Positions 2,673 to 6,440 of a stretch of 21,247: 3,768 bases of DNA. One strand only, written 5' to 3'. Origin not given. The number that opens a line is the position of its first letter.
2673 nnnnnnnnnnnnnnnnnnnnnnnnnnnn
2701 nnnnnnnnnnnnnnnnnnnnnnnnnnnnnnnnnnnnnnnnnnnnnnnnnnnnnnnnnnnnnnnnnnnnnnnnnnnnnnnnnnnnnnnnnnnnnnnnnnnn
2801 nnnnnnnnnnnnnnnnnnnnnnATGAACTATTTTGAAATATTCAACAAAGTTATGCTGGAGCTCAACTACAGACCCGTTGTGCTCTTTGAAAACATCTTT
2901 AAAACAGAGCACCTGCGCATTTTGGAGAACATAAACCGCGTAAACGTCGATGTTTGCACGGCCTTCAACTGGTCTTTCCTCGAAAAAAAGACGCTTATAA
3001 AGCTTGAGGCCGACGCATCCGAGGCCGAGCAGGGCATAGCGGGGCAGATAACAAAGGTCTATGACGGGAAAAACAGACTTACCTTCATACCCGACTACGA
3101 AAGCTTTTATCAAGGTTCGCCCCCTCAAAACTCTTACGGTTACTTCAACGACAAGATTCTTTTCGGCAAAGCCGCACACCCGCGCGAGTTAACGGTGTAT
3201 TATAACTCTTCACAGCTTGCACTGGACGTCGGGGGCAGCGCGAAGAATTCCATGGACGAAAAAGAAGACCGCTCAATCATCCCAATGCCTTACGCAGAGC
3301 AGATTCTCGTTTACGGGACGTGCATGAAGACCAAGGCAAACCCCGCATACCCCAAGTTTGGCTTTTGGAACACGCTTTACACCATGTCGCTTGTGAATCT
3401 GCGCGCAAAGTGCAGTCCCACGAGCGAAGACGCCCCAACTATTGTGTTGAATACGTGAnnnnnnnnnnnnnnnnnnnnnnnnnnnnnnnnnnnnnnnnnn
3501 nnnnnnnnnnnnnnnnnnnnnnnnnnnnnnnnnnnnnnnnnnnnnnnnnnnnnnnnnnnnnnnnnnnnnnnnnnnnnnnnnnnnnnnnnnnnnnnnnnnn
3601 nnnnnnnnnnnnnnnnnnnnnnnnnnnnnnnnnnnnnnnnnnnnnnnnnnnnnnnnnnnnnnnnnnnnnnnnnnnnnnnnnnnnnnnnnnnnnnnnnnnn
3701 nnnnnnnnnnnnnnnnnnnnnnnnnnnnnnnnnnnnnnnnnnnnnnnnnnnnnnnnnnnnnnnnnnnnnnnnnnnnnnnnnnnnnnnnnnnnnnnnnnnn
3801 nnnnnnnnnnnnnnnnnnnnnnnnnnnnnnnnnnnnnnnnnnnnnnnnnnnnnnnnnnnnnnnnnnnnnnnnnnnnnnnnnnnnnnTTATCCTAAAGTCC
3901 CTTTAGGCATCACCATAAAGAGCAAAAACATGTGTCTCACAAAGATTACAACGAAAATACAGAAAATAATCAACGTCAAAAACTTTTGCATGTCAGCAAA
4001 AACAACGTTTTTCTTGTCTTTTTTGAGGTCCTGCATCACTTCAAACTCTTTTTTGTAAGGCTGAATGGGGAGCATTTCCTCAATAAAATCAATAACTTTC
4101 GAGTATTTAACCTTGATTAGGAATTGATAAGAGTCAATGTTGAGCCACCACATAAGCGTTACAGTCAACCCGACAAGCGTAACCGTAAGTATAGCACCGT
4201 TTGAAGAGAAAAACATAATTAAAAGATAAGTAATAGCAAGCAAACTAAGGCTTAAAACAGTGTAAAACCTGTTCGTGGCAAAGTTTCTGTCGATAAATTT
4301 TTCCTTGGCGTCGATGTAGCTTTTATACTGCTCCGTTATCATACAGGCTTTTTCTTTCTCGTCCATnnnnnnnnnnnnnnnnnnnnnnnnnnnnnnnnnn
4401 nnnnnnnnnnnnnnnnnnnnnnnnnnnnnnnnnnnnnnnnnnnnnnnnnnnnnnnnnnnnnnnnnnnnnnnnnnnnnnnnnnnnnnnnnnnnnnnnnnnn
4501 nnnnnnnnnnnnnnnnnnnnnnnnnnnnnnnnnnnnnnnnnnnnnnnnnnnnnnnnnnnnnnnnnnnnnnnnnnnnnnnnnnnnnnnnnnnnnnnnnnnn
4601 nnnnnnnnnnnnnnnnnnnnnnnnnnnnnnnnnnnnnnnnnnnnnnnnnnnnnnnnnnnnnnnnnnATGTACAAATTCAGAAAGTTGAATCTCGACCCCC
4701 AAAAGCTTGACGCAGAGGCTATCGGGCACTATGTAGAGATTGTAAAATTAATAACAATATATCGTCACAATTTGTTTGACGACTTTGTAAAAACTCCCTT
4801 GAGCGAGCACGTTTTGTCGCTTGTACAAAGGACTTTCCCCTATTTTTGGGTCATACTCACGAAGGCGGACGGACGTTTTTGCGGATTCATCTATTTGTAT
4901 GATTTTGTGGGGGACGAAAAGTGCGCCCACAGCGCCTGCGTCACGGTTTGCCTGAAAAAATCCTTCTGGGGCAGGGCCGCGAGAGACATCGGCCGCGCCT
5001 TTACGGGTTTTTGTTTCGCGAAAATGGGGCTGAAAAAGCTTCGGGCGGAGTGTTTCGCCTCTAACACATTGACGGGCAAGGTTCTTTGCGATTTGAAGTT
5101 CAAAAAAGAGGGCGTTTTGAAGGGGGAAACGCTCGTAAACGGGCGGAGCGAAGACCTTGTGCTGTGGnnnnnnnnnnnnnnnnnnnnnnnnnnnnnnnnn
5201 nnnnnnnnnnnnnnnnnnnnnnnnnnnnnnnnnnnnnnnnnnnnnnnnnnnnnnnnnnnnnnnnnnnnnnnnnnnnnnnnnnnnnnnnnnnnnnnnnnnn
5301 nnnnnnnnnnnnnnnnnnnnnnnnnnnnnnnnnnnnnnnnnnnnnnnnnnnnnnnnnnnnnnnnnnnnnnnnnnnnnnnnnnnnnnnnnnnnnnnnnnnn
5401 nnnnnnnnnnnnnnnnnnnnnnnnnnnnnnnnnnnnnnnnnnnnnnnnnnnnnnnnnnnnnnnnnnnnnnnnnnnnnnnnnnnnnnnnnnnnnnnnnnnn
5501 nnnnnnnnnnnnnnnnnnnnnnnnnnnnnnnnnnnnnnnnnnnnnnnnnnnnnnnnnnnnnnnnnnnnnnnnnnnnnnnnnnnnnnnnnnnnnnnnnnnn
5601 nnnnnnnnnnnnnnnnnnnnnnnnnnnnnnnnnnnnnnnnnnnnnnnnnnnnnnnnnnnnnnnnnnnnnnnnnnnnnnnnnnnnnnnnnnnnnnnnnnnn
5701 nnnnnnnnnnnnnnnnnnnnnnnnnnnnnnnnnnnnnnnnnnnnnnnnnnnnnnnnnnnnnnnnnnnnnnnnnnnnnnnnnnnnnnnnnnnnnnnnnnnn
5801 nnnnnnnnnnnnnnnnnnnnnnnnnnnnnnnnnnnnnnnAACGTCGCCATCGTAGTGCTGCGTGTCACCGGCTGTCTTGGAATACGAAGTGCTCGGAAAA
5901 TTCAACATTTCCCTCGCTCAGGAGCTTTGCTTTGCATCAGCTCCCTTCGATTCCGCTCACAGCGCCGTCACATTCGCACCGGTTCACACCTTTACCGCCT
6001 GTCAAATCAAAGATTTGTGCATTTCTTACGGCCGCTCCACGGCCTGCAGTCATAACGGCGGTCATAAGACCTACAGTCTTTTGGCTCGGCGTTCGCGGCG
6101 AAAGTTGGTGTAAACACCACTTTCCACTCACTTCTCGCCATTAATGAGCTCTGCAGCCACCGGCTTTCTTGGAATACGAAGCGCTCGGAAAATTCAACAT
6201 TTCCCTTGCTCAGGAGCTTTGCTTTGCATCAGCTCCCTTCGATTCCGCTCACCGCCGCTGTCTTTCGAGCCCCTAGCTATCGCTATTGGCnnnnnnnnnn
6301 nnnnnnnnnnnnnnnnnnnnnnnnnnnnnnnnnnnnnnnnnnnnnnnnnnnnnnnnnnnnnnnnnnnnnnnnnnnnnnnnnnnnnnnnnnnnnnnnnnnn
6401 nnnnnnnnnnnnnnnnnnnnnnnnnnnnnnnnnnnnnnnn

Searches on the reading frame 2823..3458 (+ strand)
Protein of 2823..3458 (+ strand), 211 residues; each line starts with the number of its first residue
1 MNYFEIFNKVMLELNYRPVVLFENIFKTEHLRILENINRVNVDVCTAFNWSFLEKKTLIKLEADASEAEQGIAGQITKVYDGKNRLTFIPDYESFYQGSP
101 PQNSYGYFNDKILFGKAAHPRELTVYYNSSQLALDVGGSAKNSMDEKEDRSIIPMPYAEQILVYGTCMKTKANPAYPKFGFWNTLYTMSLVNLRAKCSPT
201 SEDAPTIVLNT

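Call 10: search_protein_families(library=phrogs, proteins=[window:2823-3458:+], max_evalue=0.001)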
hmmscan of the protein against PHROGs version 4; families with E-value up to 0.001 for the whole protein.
window:2823-3458:+ (211 aa): 0 families

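Call 11: search_protein_families(library=pfam, proteins=[window:2823-3458:+], max_evalue=0.01)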
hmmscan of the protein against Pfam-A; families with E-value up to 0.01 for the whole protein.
window:2823-3458:+ (211 aa): 0 families

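Call 79: search_solved_structures(query=window:2823-3458:+, max_evalue=1)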
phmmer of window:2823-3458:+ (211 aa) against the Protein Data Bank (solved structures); distinct sequences matched with E-value up to 1: 1.
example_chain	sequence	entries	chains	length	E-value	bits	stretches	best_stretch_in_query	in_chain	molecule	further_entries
9k09_d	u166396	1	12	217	0.31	13.8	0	3-95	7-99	Tail tubular protein A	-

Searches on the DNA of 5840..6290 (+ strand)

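Call 60: build_rna_model(alignment_id=A2, structure=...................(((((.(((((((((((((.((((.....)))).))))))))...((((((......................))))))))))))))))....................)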
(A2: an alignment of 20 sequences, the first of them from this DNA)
Model R1 built from alignment A2 (20 sequences, 128 columns); structure: as given.
model positions 111; base pairs 25; branch points 1; effective number of sequences 2.4; information 0.59 bits per position. Calibrated on 0.2 Mb of random sequence (short: E-values are rough).
structure used (alignment columns):
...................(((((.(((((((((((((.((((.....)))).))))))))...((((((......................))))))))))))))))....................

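Call 61: search_with_rna_model(model_id=R1, sources=[window, L001, L003, L004, L013, L030, L033, L067, L069, L157, L164, L165, L166, L047, L086, L089, L114, L124, L141, L142, L152, L127, L139, L097, L137, L020, L023, L037, L039, L058, L077, L081, L083], max_evalue=1, make_alignment=true)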
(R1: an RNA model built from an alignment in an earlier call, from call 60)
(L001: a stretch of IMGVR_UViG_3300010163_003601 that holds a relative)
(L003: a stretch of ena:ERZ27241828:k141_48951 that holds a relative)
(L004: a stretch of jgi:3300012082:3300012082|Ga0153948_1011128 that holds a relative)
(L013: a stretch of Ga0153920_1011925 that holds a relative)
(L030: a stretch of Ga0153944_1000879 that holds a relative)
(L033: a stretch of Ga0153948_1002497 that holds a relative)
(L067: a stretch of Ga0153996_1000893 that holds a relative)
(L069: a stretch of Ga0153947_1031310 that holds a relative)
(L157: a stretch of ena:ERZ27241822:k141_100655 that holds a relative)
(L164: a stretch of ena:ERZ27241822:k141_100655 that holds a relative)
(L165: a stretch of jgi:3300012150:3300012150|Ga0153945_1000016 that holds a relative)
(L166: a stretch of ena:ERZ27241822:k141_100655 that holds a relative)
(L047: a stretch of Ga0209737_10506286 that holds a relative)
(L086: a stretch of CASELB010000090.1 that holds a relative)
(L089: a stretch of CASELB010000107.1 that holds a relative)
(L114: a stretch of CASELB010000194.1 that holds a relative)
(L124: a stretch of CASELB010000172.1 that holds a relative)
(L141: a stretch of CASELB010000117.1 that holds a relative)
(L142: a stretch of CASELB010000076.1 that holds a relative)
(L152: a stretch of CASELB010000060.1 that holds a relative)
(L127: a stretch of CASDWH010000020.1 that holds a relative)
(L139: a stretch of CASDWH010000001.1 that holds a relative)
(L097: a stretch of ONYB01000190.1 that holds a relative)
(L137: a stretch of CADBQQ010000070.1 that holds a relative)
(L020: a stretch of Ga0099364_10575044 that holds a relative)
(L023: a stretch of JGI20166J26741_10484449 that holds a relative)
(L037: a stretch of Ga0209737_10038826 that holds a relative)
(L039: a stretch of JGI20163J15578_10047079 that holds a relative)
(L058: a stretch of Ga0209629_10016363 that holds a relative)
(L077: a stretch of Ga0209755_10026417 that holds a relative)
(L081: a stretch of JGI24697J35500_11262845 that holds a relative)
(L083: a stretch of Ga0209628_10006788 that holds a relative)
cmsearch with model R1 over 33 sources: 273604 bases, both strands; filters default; matches with E-value up to 1: 59.
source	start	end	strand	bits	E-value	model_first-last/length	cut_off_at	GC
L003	3496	3606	-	114.3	7.2e-33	1-111/111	no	0.53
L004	2246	2356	-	114.3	7.2e-33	1-111/111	no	0.53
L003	708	818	-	113.9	9.4e-33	1-111/111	no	0.56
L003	1655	1765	+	111.4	5.7e-32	1-111/111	no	0.55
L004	405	515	+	111.4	5.7e-32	1-111/111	no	0.55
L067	28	138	+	111.3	5.9e-32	1-111/111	no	0.52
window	10394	10504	+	111.1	6.8e-32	1-111/111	no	0.56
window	7314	7423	-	110.3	1.2e-31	1-111/111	no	0.55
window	6154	6264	+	110.1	1.4e-31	1-111/111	no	0.53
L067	12513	12623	-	110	1.5e-31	1-111/111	no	0.54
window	5862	5971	+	110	1.5e-31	1-111/111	no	0.54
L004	189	298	+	110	1.5e-31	1-111/111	no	0.54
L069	696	805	-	110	1.5e-31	1-111/111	no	0.54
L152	2519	2632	+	109.5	2.2e-31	1-111/111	no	0.49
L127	2974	3087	+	109.5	2.3e-31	1-111/111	no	0.47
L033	6617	6727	-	109.3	2.5e-31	1-111/111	no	0.56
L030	7790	7900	+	108.8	3.7e-31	1-111/111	no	0.55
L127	7488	7601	-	108.5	4.4e-31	1-111/111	no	0.48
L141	5738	5851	-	107.5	9.4e-31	1-111/111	no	0.47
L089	4314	4427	+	107.2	1.2e-30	1-111/111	no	0.45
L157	10764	10874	+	104.5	8.4e-30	1-111/111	no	0.54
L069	481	589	-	104.1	1.1e-29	1-111/111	no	0.55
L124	6893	7006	+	97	1.9e-27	1-111/111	no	0.53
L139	940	1052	+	88.3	9.3e-25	1-111/111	no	0.5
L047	974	1085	+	80.6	2.5e-22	1-111/111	no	0.54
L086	6778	6857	+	72.3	9.6e-20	1-77/111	3'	0.5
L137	4494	4616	-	69.2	9.4e-19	1-111/111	no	0.5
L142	4229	4314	-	67.5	3e-18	29-111/111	5'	0.51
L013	1913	2055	+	62.6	1e-16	1-111/111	no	0.58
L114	13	162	-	62.3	1.3e-16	1-111/111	no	0.45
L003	12092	12235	-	62.1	1.5e-16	1-111/111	no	0.57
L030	9485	9628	-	62.1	1.5e-16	1-111/111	no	0.57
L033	3643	3786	-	62.1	1.5e-16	1-111/111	no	0.57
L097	399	521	-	59.3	1.1e-15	1-111/111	no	0.5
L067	6086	6266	+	55.8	1.4e-14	1-111/111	no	0.56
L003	4639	4754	-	51.3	3.5e-13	1-111/111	no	0.59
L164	10732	10848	+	34.9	5e-08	1-111/111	no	0.57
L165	10732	10848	+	34.9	5e-08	1-111/111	no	0.57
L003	2815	2930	-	29.2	3e-06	1-111/111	no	0.54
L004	1565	1680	-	29.2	3e-06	1-111/111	no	0.54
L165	15282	15392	+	26.2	2.6e-05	1-111/111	no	0.61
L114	105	133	+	25.1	5.6e-05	29-56/111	no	0.45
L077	3531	3622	+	24.7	7.9e-05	1-111/111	no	0.29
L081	3077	3151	-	24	0.00013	18-111/111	no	0.31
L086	6652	6751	-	22.7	0.00033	1-111/111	no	0.46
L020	935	953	-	22.4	0.00039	34-52/111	no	0.37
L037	2201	2219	-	22.4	0.00039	34-52/111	no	0.37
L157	16935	17036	-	21.7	0.00068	1-111/111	no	0.62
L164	15282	15383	+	21.7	0.00068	1-111/111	no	0.62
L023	804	820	+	18.7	0.0056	35-51/111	no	0.29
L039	2255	2271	-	18.7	0.0056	35-51/111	no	0.29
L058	6240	6256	-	18.7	0.0056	35-51/111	no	0.29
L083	831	847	+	18.7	0.0056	35-51/111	no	0.29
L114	3204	3220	-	16.3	0.031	35-51/111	no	0.41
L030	10427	10527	+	16.1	0.037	1-111/111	no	0.39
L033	4584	4684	+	16.1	0.037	1-111/111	no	0.39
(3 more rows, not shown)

Alignment A5: 59 matches aligned to the model, 213 columns, each read 5' to 3' on its own strand. Consensus structure (alignment columns), stored with it:
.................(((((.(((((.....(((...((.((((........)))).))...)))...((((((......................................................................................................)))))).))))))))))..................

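Call 63: search_with_rna_model(model_id=R1, sources=[window, L003, L013, L030, L033, L067, L069, L157, L047, L089, L124, L141, L152, L127, L139, L097, L137], max_evalue=1e-12, make_alignment=true, show_alignments=0)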
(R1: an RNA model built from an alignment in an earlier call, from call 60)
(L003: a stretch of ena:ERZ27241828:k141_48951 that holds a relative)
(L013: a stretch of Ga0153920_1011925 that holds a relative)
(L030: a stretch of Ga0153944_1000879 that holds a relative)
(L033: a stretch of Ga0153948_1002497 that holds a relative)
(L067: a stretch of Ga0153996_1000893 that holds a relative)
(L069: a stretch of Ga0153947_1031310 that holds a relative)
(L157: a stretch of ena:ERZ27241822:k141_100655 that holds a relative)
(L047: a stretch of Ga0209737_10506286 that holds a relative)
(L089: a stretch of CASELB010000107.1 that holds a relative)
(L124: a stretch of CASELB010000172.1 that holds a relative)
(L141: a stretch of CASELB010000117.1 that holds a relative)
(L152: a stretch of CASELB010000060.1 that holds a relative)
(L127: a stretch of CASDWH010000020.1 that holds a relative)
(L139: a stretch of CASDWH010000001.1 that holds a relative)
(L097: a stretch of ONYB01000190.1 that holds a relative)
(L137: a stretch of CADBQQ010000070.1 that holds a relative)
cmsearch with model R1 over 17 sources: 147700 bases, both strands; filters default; matches with E-value up to 1e-12: 31.
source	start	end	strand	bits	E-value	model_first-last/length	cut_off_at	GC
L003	3496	3606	-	114.3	3.9e-33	1-111/111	no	0.53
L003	708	818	-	113.9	5.1e-33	1-111/111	no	0.56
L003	1655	1765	+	111.4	3.1e-32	1-111/111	no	0.55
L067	28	138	+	111.3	3.2e-32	1-111/111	no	0.52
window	10394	10504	+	111.1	3.7e-32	1-111/111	no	0.56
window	7314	7423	-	110.3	6.5e-32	1-111/111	no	0.55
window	6154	6264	+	110.1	7.6e-32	1-111/111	no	0.53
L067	12513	12623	-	110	8.3e-32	1-111/111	no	0.54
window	5862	5971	+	110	8.3e-32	1-111/111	no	0.54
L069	696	805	-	110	8.3e-32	1-111/111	no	0.54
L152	2519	2632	+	109.5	1.2e-31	1-111/111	no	0.49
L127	2974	3087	+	109.5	1.2e-31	1-111/111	no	0.47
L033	6617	6727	-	109.3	1.4e-31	1-111/111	no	0.56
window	15687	15797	+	108.8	2e-31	1-111/111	no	0.55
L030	7790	7900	+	108.8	2e-31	1-111/111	no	0.55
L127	7488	7601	-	108.5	2.4e-31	1-111/111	no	0.48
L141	5738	5851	-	107.5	5.1e-31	1-111/111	no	0.47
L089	4314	4427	+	107.2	6.3e-31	1-111/111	no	0.45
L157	10764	10874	+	104.5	4.5e-30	1-111/111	no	0.54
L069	481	589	-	104.1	5.8e-30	1-111/111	no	0.55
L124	6893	7006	+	97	1e-27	1-111/111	no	0.53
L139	940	1052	+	88.3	5e-25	1-111/111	no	0.5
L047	974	1085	+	80.6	1.4e-22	1-111/111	no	0.54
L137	4494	4616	-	69.2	5e-19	1-111/111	no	0.5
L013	1913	2055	+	62.6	5.6e-17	1-111/111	no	0.58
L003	12092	12235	-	62.1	8.1e-17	1-111/111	no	0.57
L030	9485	9628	-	62.1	8.1e-17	1-111/111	no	0.57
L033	3643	3786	-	62.1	8.1e-17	1-111/111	no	0.57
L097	399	521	-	59.3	6.2e-16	1-111/111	no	0.5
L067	6086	6266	+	55.8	7.4e-15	1-111/111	no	0.56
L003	4639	4754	-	51.3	1.9e-13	1-111/111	no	0.59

Alignment A6: 31 matches aligned to the model, 204 columns, each read 5' to 3' on its own strand. Consensus structure (alignment columns), stored with it:
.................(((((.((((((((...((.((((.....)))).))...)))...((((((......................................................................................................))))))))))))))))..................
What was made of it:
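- A covariance model finds all copies (calls 60, 61, 63).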

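Call 75: search_dna_similar(query=window:5840-6290:+, collection=phages, mode=distant, max_evalue=0.001)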
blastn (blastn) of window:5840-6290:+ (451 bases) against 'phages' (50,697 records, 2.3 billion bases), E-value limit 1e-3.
No match.
